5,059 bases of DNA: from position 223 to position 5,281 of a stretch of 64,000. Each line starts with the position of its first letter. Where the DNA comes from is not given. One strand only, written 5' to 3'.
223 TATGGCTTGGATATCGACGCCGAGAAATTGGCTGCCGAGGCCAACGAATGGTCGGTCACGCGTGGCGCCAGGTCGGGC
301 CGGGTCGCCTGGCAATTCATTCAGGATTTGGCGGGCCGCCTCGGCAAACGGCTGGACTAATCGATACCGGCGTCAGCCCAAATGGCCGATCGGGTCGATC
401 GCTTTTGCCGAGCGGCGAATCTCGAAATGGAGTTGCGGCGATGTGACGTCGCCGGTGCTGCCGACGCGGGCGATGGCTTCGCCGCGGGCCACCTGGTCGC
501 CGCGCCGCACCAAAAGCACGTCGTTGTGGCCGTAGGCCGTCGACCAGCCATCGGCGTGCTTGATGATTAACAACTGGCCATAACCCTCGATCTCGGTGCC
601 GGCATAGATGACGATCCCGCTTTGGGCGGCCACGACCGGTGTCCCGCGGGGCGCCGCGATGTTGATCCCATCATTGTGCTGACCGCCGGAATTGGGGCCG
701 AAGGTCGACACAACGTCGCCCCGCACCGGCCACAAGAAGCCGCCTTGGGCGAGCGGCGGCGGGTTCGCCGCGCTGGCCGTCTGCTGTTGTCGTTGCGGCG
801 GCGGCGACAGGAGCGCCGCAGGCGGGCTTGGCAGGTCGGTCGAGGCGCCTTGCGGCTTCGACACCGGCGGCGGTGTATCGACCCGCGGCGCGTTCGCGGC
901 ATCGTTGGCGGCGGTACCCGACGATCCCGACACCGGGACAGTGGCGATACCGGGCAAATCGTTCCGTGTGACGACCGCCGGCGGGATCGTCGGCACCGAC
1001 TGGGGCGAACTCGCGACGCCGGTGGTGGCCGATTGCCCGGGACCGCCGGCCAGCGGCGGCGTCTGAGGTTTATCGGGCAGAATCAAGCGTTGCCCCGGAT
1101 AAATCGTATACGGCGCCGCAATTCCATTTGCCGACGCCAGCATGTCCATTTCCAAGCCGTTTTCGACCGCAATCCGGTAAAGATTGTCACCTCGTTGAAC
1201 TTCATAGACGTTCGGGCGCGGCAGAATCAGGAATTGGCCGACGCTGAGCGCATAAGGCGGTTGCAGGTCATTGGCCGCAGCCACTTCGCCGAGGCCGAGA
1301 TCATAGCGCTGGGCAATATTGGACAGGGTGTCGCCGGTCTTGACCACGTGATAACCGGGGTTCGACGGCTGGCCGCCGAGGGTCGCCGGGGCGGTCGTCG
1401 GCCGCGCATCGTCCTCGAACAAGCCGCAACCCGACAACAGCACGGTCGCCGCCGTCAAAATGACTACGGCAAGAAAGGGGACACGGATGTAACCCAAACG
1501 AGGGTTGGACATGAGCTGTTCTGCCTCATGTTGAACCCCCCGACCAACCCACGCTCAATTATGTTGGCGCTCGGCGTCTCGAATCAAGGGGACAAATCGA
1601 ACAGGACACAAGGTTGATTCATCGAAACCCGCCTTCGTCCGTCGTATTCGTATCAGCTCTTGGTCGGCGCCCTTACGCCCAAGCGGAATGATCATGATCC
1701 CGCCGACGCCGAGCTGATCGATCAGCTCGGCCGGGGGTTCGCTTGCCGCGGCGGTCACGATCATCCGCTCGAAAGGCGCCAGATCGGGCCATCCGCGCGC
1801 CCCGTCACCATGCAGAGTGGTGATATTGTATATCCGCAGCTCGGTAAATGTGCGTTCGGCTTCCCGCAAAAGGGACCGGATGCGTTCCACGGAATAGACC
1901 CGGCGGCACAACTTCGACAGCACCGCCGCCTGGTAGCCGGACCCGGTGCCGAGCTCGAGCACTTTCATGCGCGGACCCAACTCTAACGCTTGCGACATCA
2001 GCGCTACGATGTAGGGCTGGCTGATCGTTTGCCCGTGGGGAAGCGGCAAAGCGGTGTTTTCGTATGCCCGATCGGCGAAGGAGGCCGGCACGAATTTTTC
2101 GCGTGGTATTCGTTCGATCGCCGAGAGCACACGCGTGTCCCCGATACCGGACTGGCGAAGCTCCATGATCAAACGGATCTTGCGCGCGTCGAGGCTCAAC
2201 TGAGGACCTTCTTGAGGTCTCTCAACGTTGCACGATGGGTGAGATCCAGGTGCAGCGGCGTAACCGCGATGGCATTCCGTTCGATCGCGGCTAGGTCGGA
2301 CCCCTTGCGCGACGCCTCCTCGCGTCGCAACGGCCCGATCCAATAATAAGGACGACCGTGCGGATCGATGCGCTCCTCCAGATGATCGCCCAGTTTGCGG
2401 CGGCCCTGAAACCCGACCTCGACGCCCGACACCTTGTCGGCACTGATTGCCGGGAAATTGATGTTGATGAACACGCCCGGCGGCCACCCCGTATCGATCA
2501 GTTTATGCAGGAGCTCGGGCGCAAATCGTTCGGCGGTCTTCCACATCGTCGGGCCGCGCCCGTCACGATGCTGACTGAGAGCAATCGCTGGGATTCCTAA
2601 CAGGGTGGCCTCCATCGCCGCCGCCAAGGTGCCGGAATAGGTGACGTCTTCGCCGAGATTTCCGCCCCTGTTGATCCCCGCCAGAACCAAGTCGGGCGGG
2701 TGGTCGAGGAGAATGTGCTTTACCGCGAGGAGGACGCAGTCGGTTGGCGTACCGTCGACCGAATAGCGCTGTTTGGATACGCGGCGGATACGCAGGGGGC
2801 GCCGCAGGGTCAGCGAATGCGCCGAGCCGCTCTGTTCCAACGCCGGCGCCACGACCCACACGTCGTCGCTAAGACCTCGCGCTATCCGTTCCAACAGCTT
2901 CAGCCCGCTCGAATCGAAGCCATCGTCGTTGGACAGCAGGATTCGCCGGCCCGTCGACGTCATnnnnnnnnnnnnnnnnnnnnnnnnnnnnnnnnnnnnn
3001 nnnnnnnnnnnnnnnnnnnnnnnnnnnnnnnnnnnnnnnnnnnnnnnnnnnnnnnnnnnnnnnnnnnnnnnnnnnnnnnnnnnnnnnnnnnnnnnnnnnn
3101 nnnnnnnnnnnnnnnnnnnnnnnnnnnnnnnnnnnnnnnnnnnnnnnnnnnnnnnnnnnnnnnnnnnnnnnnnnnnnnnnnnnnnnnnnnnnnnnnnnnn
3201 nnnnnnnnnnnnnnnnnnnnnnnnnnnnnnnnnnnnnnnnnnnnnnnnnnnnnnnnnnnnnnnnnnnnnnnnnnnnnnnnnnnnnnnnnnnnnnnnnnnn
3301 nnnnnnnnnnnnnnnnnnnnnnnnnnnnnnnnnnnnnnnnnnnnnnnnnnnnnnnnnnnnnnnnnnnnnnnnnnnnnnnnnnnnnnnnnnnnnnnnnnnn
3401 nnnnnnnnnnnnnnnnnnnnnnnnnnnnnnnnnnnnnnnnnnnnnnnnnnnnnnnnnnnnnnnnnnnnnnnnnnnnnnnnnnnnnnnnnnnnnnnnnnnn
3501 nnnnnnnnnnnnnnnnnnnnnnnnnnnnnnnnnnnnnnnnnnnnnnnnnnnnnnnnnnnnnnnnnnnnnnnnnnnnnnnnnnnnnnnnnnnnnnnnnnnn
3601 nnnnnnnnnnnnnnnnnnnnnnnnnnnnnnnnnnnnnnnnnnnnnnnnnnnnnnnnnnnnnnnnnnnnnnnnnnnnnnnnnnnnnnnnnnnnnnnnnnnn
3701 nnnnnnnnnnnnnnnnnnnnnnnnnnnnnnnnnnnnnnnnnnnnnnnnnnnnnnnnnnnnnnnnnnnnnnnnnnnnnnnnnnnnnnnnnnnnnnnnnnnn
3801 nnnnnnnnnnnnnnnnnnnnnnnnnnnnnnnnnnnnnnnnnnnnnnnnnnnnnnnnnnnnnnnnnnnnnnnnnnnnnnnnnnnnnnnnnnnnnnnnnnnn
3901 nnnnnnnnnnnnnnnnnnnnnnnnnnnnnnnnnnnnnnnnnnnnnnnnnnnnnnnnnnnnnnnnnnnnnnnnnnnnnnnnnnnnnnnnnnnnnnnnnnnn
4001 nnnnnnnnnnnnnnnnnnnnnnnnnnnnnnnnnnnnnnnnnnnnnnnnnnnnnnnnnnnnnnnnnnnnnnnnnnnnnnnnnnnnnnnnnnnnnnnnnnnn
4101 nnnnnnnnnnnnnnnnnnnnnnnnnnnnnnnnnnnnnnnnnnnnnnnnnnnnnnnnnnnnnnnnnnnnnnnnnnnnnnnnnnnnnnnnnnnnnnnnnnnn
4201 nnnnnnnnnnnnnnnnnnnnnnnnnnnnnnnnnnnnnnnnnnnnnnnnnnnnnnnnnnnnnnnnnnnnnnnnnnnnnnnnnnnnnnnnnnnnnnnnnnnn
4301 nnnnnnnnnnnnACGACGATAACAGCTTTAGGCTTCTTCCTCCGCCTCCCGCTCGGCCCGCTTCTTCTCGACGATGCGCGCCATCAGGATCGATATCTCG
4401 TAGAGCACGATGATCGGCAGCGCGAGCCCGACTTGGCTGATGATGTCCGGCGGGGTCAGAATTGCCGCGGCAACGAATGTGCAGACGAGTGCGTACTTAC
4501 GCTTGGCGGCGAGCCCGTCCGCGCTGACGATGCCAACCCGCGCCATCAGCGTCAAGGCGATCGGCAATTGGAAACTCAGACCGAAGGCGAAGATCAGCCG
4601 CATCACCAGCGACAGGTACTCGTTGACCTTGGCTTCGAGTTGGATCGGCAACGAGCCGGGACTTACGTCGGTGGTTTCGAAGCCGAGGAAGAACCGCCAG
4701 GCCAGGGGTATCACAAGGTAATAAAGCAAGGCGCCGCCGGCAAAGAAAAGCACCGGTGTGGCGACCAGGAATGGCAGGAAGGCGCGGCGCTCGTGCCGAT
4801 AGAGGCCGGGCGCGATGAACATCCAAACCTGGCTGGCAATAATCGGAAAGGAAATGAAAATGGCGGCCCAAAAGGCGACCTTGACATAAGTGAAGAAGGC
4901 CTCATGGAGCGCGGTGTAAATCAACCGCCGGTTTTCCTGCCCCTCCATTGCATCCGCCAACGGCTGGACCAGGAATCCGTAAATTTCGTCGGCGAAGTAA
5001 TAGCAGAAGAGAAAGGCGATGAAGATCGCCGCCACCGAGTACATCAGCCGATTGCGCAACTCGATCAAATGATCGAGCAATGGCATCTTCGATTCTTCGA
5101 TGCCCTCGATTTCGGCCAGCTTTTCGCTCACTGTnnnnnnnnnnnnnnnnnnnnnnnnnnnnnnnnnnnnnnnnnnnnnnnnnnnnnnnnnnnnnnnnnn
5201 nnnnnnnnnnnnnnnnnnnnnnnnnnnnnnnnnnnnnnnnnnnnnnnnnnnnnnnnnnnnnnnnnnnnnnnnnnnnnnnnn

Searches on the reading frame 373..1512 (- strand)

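Call 89: search_protein_families(library=pfam, max_evalue=0.00001, proteins=[window:373-1512:-])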
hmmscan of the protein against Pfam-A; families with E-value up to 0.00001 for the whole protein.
window:373-1512:- (379 aa): 3 families
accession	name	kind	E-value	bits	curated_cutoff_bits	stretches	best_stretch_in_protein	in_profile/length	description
PF01551.29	Peptidase_M23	-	8.3e-32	109.7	28.7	1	280-374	3-96/96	Peptidase family M23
PF01476.26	LysM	-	3.2e-27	94.6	20.9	2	103-146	1-43/43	LysM domain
PF23473.1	LysM3_LYK4_5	-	3.2e-06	27.6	29.3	0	56-84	6-34/48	LYK4/5 LysM3 domain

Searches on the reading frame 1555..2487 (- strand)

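Call 89: search_protein_families(library=pfam, max_evalue=0.00001, proteins=[window:1555-2487:-])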
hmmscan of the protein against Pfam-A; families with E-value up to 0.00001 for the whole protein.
window:1555-2487:- (310 aa): 1 family
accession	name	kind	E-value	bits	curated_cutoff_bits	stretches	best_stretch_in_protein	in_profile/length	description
PF01135.25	PCMT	-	7.5e-58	196.2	20.3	1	103-303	3-207/210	Protein-L-isoaspartate(D-aspartate) O-methyltransferase (PCMT)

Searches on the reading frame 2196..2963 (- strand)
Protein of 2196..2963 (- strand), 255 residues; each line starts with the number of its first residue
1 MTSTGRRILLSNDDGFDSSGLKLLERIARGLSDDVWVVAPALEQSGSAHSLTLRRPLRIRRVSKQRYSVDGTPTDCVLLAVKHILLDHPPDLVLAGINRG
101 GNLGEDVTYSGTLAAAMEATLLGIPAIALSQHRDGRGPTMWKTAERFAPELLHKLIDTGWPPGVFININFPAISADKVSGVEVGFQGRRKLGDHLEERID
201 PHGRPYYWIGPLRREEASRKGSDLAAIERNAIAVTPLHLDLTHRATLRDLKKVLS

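Call 89: search_protein_families(library=pfam, max_evalue=0.00001, proteins=[window:2196-2963:-])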
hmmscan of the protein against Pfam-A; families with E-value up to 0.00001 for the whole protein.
window:2196-2963:- (255 aa): 1 family
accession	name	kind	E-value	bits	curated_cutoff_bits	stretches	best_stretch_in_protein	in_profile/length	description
PF01975.23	SurE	-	1.2e-58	198.5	22.1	1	8-191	1-187/189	Survival protein SurE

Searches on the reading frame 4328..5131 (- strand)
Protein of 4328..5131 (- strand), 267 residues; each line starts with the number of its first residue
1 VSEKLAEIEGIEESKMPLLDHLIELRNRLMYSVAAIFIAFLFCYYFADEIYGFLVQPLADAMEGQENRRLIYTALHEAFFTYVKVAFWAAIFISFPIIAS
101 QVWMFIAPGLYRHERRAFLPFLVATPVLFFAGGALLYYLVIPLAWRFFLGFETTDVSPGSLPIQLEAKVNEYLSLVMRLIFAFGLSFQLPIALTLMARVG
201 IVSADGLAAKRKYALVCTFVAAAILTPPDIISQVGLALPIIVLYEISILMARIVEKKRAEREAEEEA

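Call 16: find_encoding_contigs(protein=window:4328-5131:-, flank=10000, max_places=10)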
Protein window:4328-5131:- (267 aa): no gene with exactly this product is on record in the collection.

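Call 20: find_homologous_proteins(query=window:4328-5131:-)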
Query window:4328-5131:- (267 aa): 8000 proteins with E <= 0.001 among 8000 candidates; the best 120 are listed.
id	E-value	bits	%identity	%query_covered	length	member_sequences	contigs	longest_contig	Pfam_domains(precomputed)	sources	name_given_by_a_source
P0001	6.5e-156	536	100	94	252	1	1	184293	PF00902.24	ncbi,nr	ncbi:MAG: twin-arginine translocase subunit TatC [Alphaproteobacteria bacterium]|nr:twin-arginine tr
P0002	5.8e-142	490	86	94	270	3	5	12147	PF00902.24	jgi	jgi:sec-independent protein translocase protein TatC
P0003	1.9e-139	482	81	96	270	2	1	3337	PF00902.24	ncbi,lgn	-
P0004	3.3e-139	481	-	-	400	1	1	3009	PF00902.24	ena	-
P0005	1.1e-138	479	85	92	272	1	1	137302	PF00902.24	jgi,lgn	-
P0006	1.3e-138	479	81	97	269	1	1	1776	PF00902.24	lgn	-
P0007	1.4e-138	479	82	97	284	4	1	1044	PF00902.24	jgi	-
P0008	2.8e-134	465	80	96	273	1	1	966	PF00902.24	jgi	jgi:sec-independent protein translocase protein TatC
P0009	1.1e-131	457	82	92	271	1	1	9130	PF00902.24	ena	-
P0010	1.0e-120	421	74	97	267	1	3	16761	PF00902.24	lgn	-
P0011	1.4e-120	420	72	97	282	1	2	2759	PF00902.24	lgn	-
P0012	4.0e-120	419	73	93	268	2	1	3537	PF00902.24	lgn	-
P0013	5.1e-120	418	75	93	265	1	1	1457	PF00902.24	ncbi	-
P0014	1.2e-119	417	73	97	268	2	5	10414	PF00902.24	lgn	-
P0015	3.9e-119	415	73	91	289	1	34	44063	PF00902.24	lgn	-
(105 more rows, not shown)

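Call 22: find_encoding_contigs(protein=P0001, flank=10000, max_places=5)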
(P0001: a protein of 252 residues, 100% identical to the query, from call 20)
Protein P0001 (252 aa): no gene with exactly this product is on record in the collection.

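Call 23: find_encoding_contigs(protein=P0005, flank=10000, max_places=5)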
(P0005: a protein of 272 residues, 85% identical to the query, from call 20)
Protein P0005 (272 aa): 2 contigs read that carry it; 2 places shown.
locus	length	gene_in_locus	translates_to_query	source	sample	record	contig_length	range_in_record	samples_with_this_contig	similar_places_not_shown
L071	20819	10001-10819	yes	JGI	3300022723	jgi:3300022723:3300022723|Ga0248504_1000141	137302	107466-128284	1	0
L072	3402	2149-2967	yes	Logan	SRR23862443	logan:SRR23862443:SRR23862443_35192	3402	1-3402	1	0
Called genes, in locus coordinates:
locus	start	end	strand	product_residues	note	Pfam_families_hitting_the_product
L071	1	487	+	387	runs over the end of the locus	PF01966:HD, PF13286:HD_assoc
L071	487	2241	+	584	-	PF03485:Arg_tRNA_synt_N, PF00750:tRNA-synt_1d, PF00133:tRNA-synt_1 (faint), PF01406:tRNA-synt_1e (faint), PF05746:DALR_1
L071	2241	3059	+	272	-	PF05036:SPOR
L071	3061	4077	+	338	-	PF00933:Glyco_hydro_3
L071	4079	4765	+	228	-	PF02163:Peptidase_M50 (weak)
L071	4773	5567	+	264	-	PF02616:SMC_ScpA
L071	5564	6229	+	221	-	PF04079:SMC_ScpB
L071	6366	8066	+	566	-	PF00528:BPD_transp_1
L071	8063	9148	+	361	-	PF00005:ABC_tran, PF13304:AAA_21 (weak), PF08402:TOBE_2 (faint)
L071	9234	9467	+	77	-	PF02416:TatA_B_E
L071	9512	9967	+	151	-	PF02416:TatA_B_E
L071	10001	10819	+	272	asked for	PF00902:TatC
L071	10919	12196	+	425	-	PF02403:Seryl_tRNA_N, PF00587:tRNA-synt_2b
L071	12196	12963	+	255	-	PF01975:SurE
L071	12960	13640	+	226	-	PF01135:PCMT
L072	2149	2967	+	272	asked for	PF00902:TatC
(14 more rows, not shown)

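Call 24: find_encoding_contigs(protein=P0002, flank=10000, max_places=5)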
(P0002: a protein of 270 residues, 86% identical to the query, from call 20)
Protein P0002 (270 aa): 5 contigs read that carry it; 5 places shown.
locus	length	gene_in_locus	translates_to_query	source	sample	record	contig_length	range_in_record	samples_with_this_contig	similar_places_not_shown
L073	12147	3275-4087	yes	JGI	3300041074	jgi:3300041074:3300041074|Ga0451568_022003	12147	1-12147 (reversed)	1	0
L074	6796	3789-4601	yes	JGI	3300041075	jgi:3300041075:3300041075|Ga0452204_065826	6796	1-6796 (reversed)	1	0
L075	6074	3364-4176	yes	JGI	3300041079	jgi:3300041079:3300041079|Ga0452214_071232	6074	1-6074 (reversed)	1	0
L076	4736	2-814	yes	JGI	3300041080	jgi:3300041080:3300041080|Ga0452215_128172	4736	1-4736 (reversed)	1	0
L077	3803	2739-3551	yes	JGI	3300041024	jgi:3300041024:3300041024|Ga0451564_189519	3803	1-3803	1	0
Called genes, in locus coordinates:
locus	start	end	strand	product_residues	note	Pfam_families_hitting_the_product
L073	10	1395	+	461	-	PF00528:BPD_transp_1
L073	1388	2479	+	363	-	PF00005:ABC_tran, PF13304:AAA_21 (weak)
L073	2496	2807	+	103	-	PF02416:TatA_B_E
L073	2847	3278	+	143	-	PF02416:TatA_B_E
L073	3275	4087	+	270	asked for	PF00902:TatC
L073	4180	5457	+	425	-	PF02403:Seryl_tRNA_N, PF00587:tRNA-synt_2b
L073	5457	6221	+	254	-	PF01975:SurE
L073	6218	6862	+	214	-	PF01135:PCMT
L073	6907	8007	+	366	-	PF01476:LysM, PF23473:LysM3_LYK4_5 (faint), PF01476:LysM, PF01551:Peptidase_M23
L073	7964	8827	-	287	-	PF05673:DUF815, PF13191:AAA_16 (faint)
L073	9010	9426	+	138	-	PF02699:YajC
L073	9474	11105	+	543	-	PF07549:Sec_GG (weak), PF21760:SecD_1st, PF22599:SecDF_P1_head, PF02355:SecD_SecF_C, PF03176:MMPL (weak)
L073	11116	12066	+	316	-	PF07549:Sec_GG (weak), PF02355:SecD_SecF_C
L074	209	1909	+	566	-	PF00528:BPD_transp_1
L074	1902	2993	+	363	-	PF00005:ABC_tran, PF13304:AAA_21 (weak)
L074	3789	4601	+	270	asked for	PF00902:TatC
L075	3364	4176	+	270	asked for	PF00902:TatC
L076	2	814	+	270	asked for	PF00902:TatC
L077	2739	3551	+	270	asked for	PF00902:TatC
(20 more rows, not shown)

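Call 47: list_cluster_members(proteins=[P0001, P0121, P0122])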
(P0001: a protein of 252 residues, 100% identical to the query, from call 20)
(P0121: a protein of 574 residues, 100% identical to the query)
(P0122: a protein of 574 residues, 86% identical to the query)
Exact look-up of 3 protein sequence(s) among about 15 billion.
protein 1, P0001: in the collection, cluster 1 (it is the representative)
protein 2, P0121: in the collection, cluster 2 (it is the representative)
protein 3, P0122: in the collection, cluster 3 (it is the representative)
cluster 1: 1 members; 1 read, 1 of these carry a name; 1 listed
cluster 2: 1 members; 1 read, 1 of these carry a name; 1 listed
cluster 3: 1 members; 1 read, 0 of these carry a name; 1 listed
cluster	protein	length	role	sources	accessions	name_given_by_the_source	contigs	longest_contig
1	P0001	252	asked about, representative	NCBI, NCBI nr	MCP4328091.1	MAG: twin-arginine translocase subunit TatC [Alphaproteobacteria bacterium] | twin-arginine translocase subunit TatC [Alphaproteobacteria bacterium]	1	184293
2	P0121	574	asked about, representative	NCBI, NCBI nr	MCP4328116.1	MAG: dihydroxy-acid dehydratase [Alphaproteobacteria bacterium] | dihydroxy-acid dehydratase [Alphaproteobacteria bacterium]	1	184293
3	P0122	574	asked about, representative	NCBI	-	-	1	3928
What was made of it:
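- The window comes from a metagenome-assembled genome (calls 20, 47).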
